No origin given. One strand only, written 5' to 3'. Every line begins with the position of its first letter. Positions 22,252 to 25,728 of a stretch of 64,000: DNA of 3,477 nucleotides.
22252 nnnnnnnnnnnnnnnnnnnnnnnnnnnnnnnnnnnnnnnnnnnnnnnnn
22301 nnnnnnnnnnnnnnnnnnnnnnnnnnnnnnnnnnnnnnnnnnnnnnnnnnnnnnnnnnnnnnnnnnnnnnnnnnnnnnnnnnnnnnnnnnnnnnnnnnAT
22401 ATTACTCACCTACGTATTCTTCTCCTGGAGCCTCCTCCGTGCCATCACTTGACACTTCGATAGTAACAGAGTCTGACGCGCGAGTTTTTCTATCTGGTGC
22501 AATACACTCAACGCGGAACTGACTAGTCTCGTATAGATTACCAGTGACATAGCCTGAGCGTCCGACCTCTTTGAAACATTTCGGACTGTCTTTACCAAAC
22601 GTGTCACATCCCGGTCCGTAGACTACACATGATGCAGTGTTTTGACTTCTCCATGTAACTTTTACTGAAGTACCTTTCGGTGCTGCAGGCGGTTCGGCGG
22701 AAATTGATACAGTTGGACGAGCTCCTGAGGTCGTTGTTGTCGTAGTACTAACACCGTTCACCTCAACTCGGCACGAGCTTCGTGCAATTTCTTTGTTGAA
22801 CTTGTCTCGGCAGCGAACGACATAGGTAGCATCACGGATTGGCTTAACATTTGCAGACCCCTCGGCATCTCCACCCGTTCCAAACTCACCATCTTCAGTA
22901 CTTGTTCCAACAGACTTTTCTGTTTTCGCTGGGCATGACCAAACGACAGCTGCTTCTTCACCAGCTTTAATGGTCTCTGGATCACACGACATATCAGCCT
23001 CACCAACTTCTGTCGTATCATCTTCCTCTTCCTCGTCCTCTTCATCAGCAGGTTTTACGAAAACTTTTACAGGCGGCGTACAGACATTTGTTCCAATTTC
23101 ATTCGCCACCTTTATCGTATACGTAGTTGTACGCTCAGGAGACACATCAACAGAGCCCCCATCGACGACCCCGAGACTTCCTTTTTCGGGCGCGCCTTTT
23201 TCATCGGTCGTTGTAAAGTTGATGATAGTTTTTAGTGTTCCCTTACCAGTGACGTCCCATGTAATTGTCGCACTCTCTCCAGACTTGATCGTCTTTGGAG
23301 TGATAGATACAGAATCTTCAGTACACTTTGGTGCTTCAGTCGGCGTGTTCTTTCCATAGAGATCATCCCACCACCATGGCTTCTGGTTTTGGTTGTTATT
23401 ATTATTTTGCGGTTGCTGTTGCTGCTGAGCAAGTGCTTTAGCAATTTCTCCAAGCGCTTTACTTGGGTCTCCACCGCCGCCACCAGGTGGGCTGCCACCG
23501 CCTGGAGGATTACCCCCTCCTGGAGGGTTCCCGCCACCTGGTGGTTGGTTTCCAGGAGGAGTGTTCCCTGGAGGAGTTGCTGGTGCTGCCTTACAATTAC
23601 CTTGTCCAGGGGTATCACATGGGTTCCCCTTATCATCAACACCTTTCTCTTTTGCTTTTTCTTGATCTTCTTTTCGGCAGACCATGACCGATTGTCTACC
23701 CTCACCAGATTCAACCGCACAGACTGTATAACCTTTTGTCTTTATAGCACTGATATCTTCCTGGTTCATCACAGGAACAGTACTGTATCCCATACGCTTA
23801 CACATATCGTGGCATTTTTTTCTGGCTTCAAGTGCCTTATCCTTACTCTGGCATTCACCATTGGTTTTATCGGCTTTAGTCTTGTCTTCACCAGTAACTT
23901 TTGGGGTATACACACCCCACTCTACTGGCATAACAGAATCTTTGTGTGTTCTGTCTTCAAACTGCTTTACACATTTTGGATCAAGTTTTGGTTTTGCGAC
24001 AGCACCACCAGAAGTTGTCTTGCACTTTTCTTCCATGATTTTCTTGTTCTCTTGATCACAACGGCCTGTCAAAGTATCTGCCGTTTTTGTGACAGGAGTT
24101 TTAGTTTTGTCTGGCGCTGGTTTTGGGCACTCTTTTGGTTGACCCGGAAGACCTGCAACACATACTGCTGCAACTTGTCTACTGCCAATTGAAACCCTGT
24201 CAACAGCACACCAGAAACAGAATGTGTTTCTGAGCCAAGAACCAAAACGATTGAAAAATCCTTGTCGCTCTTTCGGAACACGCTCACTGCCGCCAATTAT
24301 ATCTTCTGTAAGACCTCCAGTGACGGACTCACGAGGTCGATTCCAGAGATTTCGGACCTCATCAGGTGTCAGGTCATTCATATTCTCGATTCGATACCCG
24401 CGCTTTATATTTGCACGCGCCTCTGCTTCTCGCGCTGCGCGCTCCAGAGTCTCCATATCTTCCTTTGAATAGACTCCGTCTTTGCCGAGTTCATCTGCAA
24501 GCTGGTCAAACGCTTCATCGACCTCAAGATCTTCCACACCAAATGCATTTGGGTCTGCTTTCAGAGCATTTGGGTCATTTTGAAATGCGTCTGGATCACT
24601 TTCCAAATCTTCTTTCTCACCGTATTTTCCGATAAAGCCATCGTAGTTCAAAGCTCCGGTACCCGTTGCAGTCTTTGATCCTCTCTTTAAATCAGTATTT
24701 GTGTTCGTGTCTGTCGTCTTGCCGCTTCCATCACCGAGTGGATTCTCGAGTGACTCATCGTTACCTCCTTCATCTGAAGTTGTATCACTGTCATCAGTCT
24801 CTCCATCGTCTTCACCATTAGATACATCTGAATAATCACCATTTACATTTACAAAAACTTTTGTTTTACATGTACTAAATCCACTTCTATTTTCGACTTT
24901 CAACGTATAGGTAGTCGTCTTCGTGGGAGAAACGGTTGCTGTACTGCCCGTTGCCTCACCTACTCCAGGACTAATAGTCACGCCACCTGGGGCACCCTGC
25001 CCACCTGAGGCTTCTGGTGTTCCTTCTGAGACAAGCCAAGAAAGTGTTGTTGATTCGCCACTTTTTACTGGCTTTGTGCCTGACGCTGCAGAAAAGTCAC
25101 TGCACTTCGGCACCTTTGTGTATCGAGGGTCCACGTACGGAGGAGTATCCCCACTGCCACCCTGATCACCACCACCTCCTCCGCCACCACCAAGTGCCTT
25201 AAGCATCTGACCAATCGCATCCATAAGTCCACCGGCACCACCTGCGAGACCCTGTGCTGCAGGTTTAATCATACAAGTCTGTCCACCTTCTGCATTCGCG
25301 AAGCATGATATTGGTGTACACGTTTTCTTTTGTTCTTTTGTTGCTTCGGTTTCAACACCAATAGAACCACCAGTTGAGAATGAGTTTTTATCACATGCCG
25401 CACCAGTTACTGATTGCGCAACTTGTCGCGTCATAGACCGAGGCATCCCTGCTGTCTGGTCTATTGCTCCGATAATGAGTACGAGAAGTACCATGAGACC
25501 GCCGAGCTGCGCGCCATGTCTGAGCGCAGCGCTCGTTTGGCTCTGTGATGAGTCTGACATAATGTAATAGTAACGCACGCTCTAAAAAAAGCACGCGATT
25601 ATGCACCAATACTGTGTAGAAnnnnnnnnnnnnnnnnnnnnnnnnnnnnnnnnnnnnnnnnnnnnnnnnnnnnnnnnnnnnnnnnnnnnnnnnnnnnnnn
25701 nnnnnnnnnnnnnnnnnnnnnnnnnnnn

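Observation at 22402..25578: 1058-aa anchor-retained giant member with PPGx repeats, Cys-rich core and extra PKD/Big-like repeats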

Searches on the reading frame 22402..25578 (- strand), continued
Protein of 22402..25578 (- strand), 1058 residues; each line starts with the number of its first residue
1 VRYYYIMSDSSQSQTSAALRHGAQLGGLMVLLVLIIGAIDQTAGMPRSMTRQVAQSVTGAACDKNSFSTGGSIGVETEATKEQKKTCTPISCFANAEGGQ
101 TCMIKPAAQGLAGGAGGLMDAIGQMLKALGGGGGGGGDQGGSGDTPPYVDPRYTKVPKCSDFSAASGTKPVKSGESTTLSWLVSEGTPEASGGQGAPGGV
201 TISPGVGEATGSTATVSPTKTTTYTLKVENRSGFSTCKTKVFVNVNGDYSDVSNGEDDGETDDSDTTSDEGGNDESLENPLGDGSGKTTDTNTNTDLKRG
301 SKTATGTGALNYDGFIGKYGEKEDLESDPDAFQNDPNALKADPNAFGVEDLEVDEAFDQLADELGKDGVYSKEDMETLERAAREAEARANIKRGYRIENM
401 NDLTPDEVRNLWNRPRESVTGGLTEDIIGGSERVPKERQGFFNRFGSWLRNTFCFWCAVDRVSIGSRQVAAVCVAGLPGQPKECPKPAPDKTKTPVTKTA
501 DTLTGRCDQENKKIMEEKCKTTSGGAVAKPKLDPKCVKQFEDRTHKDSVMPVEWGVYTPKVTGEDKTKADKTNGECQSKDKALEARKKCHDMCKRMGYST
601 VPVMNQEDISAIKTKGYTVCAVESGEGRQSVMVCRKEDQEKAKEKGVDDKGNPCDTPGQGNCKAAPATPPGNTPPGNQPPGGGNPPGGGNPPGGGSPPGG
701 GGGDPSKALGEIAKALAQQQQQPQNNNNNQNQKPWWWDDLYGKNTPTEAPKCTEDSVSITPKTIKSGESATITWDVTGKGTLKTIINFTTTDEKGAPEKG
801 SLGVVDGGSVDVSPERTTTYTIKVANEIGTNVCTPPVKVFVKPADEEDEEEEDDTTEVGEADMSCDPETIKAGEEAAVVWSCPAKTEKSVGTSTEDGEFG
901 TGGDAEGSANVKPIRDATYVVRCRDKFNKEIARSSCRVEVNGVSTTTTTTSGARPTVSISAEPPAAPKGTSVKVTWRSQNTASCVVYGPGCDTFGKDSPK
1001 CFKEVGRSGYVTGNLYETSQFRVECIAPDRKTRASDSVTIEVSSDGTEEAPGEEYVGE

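Call 37: predict_structure(alignment_id=A1)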
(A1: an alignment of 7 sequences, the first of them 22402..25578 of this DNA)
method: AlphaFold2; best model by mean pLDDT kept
length: 1058 residues; sequences in the alignment: 7
mean_pLDDT: 43.3   pTM: 0.23
mean pLDDT of the five models: 43.3, 42.7, 40.7, 39.0, 38.1
residues with pLDDT >= 90: 0; 70-90: 185; 50-70: 135; < 50: 738
segments of 3 or more residues with pLDDT < 50: 1-149, 192-198, 247-506, 523-530, 548-593, 595-648, 651-746, 844-859, 943-974, 980-982, 988-1021, 1028-1058
pLDDT, mean of each block of 10 residues (from residue 1): 26 28 31 33 25 25 28 28 32 29 27 26 28 24 33 74 81 81 75 47 74 79 83 82 55 25 24 25 25 24 24 24 27 31 25 33 38 38 33 28 31 25 22 24 34 27 22 25 27 25 47 66 42 62 53 35 31 40 44 44 35 36 31 36 38 41 32 27 26 26 27 31 28 33 52 65 69 70 73 55 63 74 74 74 44 38 71 76 73 66 73 75 73 75 38 32 39 50 49 41 45 45 50 42 39 31
secondary structure, 60 per line:
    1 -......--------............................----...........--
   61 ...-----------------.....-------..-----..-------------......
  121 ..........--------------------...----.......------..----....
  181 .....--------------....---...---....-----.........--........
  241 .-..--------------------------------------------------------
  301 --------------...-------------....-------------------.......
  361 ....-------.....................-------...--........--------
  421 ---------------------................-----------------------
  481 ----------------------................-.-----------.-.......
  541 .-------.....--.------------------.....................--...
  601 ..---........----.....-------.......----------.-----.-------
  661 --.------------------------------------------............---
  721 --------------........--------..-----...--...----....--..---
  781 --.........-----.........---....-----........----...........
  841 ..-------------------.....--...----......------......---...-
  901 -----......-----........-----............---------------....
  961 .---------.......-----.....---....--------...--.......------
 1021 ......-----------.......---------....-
elements in order (helices of 4 or more, strands of 3 or more residues): H2-7 H16-43 H48-58 H81-85 H115-130 E158-164 E177-185 E200-203 E207-209 E213-216 E222-230 E233-241 H331-334 H354-364 H372-392 H405-412 H442-457 H503-518 H534-541 E549-553 E575-578 H579-595 E598-602 H606-613 E618-622 E630-636 H706-717 H735-742 E758-760 E763-765 E770-773 E783-791 E797-805 E809-812 E818-825 E830-842 E862-866 E869-871 E876-881 E888-893 E897-899 E906-911 E917-924 E930-941 E957-961 E971-977 E983-987 H991-994 E1003-1005 E1008-1014 E1021-1026 E1038-1044 E1054-1057
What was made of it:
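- On Ig-like beta-sandwich superfamily (I-set-like bacterial repeats): AF2 gives all-beta modules at aa 158-241, 758-842 and 862-941, with pLDDT 65-83 (call 37).
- Checked: AF2 pLDDT is 65-83 (call 37).
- The whole-protein model is poor (mean pLDDT 43, call 37) and the cassette model is only moderate. The motif lies at the end of a low-confidence helix, not in a beta-alpha Trx context (call 37).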

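Call 39: find_encoding_contigs(protein=P0004, flank=10000, max_places=3)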
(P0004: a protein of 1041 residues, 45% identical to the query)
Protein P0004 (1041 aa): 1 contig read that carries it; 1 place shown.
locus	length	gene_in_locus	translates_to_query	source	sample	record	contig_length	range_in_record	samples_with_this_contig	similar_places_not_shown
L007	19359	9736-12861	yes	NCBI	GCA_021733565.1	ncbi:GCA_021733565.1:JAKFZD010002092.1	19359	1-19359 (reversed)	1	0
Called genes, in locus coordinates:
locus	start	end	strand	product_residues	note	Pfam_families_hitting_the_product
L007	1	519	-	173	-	?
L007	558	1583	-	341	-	PF05496:RuvB_N, PF06068:TIP49 (faint), PF13191:AAA_16 (faint), PF00004:AAA, PF07728:AAA_5, PF17864:AAA_lid_4, PF05491:WHD_RuvB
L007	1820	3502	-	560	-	PF00437:T2SSE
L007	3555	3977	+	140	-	PF02367:TsaE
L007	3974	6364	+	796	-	PF02739:5_3_exonuc_N, PF01367:5_3_exonuc, PF00476:DNA_pol_A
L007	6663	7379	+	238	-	-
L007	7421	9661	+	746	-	-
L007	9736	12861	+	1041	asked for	-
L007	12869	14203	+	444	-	-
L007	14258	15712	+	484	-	-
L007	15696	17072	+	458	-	PF02557:VanY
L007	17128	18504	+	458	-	PF02557:VanY (weak)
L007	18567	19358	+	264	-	?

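Call 43: find_related_loci(query=A3, collection=genome_contigs, flank=10000)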
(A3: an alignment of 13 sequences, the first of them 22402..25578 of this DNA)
Query A3 (1058 aa) in genome_contigs; peptide patterns used: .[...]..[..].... (x = any residue, [..] = any of these).
21 stretches matched a pattern; 4 encode a relative of the query (tblastn E <= 1e-3); 4 distinct loci.
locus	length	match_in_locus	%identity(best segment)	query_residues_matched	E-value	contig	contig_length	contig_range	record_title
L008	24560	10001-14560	66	1-1058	0e+0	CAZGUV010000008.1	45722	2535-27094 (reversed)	MAG TPA_asm: uncultured Candidatus Saccharibacteria bacterium isolate SRP257259_co1_62 genome assembly, contig: NODE_751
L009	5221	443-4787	46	1-1053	0e+0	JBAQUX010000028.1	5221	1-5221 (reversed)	MAG: Minisyncoccia bacterium isolate MFD03283_ilm_asm_bin10 k127_180412, whole genome shotgun sequence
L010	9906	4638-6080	25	18-850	5e-24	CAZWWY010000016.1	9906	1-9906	MAG TPA_asm: uncultured Candidatus Saccharibacteria bacterium isolate SRP128015_co1_457 genome assembly, contig: NODE_11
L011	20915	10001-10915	27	155-848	1e-16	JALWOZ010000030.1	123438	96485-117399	MAG: Candidatus Kaiserbacteria bacterium isolate M2_maxbin2_scaf2bin.264 M2_NODE_62_length_123438_cov_9.580167, whole ge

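Call 46: fold_search(model_id=the predicted structure, library=pdb)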
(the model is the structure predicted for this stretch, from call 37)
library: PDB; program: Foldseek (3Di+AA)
matches with E <= 10: 1827; with E <= 0.001: 232
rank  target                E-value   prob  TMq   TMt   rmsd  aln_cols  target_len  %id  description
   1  6e57_D                2.2e-07  1.00  0.07  0.18  24.8       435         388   11  Bacteroides ovatus mixed-linkage glucan utilization locus (MLGUL) SGBP-B in complex with mixed-linkage heptasaccharide (released 2019-05-29)
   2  6xax_B                4.6e-07  1.00  0.08  0.25  27.3       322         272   14  Structure of a fragment of human fibronectin containing the 11th type III domain, extra domain A, and the 12th type II (released 2021-06-09)
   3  8tmu_C                5.1e-07  1.00  0.10  0.31   9.7       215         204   12  HLA-B*73:01 bound to a 10mer peptide in complex with KIR2DL2 (released 2024-12-18)
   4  6e57_A                7.5e-07  1.00  0.07  0.17  24.1       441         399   10  Bacteroides ovatus mixed-linkage glucan utilization locus (MLGUL) SGBP-B in complex with mixed-linkage heptasaccharide (released 2019-05-29)
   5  6aed                  8.8e-07  1.00  0.10  0.20  23.6       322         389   10  Crystal Structure of the four Ig-like domain of LILRB2(LIR2/ILT4/CD85d) (released 2019-07-31)
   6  7ceg_A                8.8e-07  1.00  0.07  0.17  29.1       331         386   12  Crystal structure of the complex between mouse PTP delta and neuroligin-3 (released 2021-02-24)
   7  6grq_A                9.3e-07  1.00  0.10  0.17  22.4       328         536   10  Paired immunoglobulin-like receptor B (PirB) or Leukocyte immunoglobulin-like receptor subfamily B member 3 (LILRB3) f (released 2019-02-06)
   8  5xwt_A                9.8e-07  1.00  0.08  0.16  31.0       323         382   13  Crystal structure of PTPdelta Ig1-Fn1 in complex with SALM5 LRR-Ig (released 2018-06-06)
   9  2gw5                  1.0e-06  1.00  0.10  0.35   9.7       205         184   13  Crystal Structure of LIR-2 (ILT4) at 1.8 : differences from LIR-1 (ILT2) in regions implicated in the binding of the Cyt (released 2006-06-20)
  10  7o7q_A                1.0e-06  1.00  0.07  0.06  23.3       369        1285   10  (h-alpha2M)4 trypsin-activated state (released 2022-04-13)
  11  1b6u                  1.1e-06  1.00  0.09  0.30  10.5       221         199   13  CRYSTAL STRUCTURE OF THE HUMAN KILLER CELL INHIBITORY RECEPTOR (KIR2DL3) SPECIFIC FOR HLA-CW3 RELATED ALLELES (released 1999-01-27)
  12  6grs_A                1.3e-06  1.00  0.10  0.16  22.5       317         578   12  Paired immunoglobulin-like receptor B (PirB) or Leukocyte immunoglobulin-like receptor subfamily B member 3 (LILRB3) f (released 2019-02-06)
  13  6xax_A                1.3e-06  1.00  0.07  0.24  26.6       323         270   12  Structure of a fragment of human fibronectin containing the 11th type III domain, extra domain A, and the 12th type II (released 2021-06-09)
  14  3l5n_A                1.4e-06  1.00  0.07  0.11  22.5       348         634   12  Staphylococcal Complement Inhibitor (SCIN) in complex with Human Complement Component C3b (released 2010-08-04)
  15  9flw_A                1.5e-06  1.00  0.07  0.13  31.0       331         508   10  CryoEM structure of the fragment-6 (3571-4078) in the grappling hook protein A (GhpA) in the bacterium Aureispira sp.  (released 2024-10-16)
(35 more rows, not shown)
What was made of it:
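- On Ig-like beta-sandwich superfamily (I-set-like bacterial repeats): Foldseek hits are Ig/FN3 proteins at E down to 2e-7 (call 46).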

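Call 70: find_related_loci(query=A3, collection=metagenome_contigs, flank=6000)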
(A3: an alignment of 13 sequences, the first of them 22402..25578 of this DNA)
Query A3 (1058 aa) in metagenome_contigs; peptide patterns used: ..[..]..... (x = any residue, [..] = any of these).
434 stretches matched a pattern; 3 encode a relative of the query (tblastn E <= 1e-3); 3 distinct loci.
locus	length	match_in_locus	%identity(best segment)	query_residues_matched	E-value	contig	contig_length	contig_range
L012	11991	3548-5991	32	157-1042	1e-39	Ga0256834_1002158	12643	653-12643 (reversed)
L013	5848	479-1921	25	18-850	3e-25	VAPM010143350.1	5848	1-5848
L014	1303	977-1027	71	441-457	3e-6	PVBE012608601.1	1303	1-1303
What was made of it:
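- Only two strain pairs and about ten cassette sequences exist, because the lineage is rarely sampled (calls 43, 70).
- Tried and rejected: The metagenome scan gave 3 loci (call 70) and the genome scan 4 loci (call 43).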

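Call 92: search_protein_families(library=padloc, proteins=[window:22402-25578:-], max_evalue=0.01)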
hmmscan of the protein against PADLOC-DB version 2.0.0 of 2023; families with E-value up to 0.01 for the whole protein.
window:22402-25578:- (1058 aa): 0 families

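Call 93: search_protein_families(library=phrogs, proteins=[window:22402-25578:-], max_evalue=0.01)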
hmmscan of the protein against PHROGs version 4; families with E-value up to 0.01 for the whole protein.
window:22402-25578:- (1058 aa): 1 family
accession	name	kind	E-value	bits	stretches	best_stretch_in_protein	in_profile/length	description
phrog_2155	-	head and packaging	2.5e-08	33.9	1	675-840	777-938/1193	virion structural protein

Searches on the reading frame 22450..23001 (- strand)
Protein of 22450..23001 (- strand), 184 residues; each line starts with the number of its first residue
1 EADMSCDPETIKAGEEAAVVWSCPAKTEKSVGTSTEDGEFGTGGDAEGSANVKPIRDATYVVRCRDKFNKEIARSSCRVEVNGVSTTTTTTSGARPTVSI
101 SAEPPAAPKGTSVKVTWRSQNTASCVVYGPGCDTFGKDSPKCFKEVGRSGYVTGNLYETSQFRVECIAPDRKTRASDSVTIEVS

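Call 59: find_homologous_proteins(query=A6, max_evalue=0.001)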
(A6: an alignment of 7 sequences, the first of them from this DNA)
Query A6 (7 sequences) (184 aa, profile of the alignment): 8 proteins with E <= 0.001 among 3754 candidates.
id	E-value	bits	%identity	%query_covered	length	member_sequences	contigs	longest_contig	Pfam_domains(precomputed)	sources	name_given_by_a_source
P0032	2.8e-55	205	100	100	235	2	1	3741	-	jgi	jgi:hypothetical protein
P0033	1.8e-42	163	24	64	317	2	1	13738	-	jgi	jgi:hypothetical protein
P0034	2.7e-41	159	67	98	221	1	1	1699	-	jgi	jgi:hypothetical protein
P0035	1.4e-36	144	27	46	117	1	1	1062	-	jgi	jgi:hypothetical protein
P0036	1.6e-28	117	56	85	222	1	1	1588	-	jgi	jgi:hypothetical protein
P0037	2.3e-12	65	58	64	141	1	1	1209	-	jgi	jgi:hypothetical protein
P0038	3.6e-11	61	27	49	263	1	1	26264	PF22352.3,PF19077.7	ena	-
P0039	3.9e-5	41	33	59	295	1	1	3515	-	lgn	-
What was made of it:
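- Tried and rejected: The tail alignment A6 gave only 8 fragments (call 59).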

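Call 60: search_solved_structures(query=A6, max_evalue=10)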
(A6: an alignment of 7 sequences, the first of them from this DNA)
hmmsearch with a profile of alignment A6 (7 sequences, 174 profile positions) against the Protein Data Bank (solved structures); distinct sequences matched with E-value up to 10: 0.
